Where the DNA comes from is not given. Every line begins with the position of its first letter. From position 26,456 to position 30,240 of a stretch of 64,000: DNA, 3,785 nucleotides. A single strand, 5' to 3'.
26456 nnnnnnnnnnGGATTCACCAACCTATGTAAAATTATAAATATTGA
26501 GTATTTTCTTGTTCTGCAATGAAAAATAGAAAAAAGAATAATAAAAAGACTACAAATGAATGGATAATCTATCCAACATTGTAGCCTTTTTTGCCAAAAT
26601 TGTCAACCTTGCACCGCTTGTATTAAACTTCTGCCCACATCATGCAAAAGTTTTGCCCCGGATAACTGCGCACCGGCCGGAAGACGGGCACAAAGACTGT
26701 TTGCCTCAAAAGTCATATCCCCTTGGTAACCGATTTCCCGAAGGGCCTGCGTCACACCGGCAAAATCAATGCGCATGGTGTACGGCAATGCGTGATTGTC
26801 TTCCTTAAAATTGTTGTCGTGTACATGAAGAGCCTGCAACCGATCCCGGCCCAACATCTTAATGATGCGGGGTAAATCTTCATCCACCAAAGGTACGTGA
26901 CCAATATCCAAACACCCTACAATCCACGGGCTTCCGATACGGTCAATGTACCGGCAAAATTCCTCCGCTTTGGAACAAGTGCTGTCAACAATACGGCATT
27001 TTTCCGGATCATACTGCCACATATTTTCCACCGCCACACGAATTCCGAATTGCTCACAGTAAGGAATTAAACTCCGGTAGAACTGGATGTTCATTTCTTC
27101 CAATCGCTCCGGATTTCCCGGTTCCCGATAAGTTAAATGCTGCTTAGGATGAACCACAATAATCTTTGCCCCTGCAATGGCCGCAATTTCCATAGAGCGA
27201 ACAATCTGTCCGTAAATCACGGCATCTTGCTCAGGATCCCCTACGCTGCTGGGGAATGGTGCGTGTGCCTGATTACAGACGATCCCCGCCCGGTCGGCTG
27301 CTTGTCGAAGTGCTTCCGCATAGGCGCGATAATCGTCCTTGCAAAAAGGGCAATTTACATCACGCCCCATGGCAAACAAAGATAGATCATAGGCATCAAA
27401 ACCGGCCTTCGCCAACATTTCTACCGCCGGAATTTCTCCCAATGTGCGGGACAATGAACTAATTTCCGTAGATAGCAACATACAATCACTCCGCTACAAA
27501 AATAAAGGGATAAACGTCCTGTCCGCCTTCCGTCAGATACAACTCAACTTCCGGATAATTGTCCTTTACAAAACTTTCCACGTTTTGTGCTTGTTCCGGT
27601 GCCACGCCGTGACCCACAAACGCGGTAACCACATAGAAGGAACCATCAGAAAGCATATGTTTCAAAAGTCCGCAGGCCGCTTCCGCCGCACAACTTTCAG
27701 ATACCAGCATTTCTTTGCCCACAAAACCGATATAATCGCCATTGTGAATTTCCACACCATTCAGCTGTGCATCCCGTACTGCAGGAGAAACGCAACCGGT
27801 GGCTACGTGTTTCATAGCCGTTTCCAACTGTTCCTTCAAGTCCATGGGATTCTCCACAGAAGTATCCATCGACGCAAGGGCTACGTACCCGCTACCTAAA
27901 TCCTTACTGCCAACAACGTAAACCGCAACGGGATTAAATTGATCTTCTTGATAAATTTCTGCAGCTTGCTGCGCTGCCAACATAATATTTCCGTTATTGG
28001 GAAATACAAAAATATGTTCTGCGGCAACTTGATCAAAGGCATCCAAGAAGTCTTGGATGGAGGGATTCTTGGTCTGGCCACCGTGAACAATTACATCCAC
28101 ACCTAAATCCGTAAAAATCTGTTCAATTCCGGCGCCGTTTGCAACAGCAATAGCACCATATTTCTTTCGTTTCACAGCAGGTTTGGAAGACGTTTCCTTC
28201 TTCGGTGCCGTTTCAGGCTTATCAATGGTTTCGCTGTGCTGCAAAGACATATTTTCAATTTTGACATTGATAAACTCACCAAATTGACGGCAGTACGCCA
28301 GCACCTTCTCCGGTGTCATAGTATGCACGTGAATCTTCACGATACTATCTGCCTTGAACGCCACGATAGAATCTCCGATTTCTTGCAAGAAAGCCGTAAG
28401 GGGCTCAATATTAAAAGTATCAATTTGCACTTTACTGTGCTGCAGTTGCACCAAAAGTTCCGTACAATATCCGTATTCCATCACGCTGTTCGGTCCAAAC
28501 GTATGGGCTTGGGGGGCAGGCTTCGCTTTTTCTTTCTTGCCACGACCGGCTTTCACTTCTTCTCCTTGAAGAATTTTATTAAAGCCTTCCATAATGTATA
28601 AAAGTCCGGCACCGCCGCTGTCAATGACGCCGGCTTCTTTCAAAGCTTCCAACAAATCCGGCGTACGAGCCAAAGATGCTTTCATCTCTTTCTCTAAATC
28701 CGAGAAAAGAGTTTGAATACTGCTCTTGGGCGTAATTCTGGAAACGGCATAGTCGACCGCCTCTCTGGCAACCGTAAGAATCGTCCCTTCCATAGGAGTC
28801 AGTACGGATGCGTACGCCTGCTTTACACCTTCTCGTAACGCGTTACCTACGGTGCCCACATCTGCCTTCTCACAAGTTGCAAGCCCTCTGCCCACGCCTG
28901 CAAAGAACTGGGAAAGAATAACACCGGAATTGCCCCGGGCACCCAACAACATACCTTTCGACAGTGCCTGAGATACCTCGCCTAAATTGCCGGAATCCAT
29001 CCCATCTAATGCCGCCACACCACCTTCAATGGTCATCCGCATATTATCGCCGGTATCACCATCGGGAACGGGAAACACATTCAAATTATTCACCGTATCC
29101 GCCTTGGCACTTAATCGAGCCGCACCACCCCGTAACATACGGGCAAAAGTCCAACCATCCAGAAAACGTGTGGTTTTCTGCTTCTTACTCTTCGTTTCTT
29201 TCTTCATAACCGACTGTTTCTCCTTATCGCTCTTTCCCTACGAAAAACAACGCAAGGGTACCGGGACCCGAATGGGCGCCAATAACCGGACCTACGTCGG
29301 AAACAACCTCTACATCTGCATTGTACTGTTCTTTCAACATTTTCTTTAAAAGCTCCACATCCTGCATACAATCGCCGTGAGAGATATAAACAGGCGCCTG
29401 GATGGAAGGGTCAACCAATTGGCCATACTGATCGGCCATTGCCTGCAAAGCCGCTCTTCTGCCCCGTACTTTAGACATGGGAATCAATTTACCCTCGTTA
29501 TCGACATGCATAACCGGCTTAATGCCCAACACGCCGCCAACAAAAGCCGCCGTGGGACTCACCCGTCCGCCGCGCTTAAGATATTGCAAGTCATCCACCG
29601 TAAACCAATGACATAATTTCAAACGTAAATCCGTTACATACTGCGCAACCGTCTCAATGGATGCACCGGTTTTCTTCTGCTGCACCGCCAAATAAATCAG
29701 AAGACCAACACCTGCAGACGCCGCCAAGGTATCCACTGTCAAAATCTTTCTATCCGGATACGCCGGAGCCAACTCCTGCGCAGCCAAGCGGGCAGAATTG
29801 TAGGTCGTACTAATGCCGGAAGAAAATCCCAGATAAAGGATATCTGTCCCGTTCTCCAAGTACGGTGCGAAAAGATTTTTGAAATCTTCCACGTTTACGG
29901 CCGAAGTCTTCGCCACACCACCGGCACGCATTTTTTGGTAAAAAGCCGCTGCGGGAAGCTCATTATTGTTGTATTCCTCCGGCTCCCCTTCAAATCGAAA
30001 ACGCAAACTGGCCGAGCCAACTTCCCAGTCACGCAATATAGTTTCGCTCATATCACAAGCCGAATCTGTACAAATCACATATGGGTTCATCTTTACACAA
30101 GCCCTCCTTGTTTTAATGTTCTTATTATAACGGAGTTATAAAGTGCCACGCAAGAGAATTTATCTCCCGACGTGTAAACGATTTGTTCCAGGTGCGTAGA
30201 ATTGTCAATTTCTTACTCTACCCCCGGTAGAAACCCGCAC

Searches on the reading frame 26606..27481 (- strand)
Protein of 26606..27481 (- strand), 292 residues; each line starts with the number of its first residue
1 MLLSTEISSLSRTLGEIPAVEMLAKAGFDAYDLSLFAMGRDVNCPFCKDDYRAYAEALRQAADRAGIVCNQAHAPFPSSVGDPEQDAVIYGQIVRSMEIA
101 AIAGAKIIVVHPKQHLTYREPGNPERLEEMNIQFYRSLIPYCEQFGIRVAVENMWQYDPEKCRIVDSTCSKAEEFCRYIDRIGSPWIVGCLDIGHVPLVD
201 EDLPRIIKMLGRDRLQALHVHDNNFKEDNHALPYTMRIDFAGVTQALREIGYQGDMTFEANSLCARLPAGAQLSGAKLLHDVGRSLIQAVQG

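Call 41: search_protein_families(library=pfam, proteins=[window:26606-27481:-], max_evalue=0.00001)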
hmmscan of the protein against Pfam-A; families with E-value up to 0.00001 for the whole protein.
window:26606-27481:- (292 aa): 1 family
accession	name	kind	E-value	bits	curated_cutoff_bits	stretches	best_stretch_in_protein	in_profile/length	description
PF01261.30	AP_endonuc_2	-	1.5e-33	116.9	31.1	1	21-261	2-230/249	Xylose isomerase-like TIM barrel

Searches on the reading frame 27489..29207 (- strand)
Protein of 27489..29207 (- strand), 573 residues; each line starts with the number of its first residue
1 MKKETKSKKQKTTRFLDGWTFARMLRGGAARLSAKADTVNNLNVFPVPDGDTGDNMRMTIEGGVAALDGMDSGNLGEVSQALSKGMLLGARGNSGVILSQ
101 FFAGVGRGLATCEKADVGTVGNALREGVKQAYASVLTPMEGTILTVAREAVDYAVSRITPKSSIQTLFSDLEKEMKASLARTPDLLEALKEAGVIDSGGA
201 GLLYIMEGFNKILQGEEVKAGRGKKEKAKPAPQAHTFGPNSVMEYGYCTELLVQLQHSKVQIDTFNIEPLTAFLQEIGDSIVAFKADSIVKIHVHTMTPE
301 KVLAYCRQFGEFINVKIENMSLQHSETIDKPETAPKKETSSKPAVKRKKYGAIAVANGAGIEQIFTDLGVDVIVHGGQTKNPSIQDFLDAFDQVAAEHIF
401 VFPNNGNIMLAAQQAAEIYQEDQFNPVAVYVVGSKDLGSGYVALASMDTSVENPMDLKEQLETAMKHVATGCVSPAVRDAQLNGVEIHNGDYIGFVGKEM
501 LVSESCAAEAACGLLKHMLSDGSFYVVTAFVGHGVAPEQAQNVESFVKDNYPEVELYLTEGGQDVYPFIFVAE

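Call 41: search_protein_families(library=pfam, proteins=[window:27489-29207:-], max_evalue=0.00001)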
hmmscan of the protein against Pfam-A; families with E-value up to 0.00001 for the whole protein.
window:27489-29207:- (573 aa): 3 families
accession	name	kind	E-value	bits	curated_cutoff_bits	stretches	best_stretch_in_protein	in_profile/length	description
PF13684.11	FakA-like_C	-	6.5e-62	209.2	23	1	352-573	2-216/216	Fatty acid kinase subunit A-like, C-terminal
PF02734.22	Dak2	-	9.6e-38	130.2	27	1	46-210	1-173/174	DAK2 domain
PF21645.3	FakA-like_M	-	9e-25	86.8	24.9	1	244-326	1-79/80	Fatty acid kinase subunit A-like, middle domain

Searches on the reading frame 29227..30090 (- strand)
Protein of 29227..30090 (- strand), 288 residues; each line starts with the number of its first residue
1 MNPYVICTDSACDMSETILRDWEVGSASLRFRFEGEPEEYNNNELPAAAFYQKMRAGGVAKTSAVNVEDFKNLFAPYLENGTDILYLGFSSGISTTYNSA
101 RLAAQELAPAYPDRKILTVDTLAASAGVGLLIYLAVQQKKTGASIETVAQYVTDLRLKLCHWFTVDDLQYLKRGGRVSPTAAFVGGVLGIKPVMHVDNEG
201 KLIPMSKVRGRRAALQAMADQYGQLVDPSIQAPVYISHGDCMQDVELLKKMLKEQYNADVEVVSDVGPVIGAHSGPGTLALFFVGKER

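Call 41: search_protein_families(library=pfam, proteins=[window:29227-30090:-], max_evalue=0.00001)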
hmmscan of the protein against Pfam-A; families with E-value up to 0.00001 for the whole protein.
window:29227-30090:- (288 aa): 1 family
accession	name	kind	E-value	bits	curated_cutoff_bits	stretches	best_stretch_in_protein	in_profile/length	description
PF02645.21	DegV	-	2.6e-70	237.4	27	1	6-284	4-278/280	Uncharacterised protein, DegV family COG1307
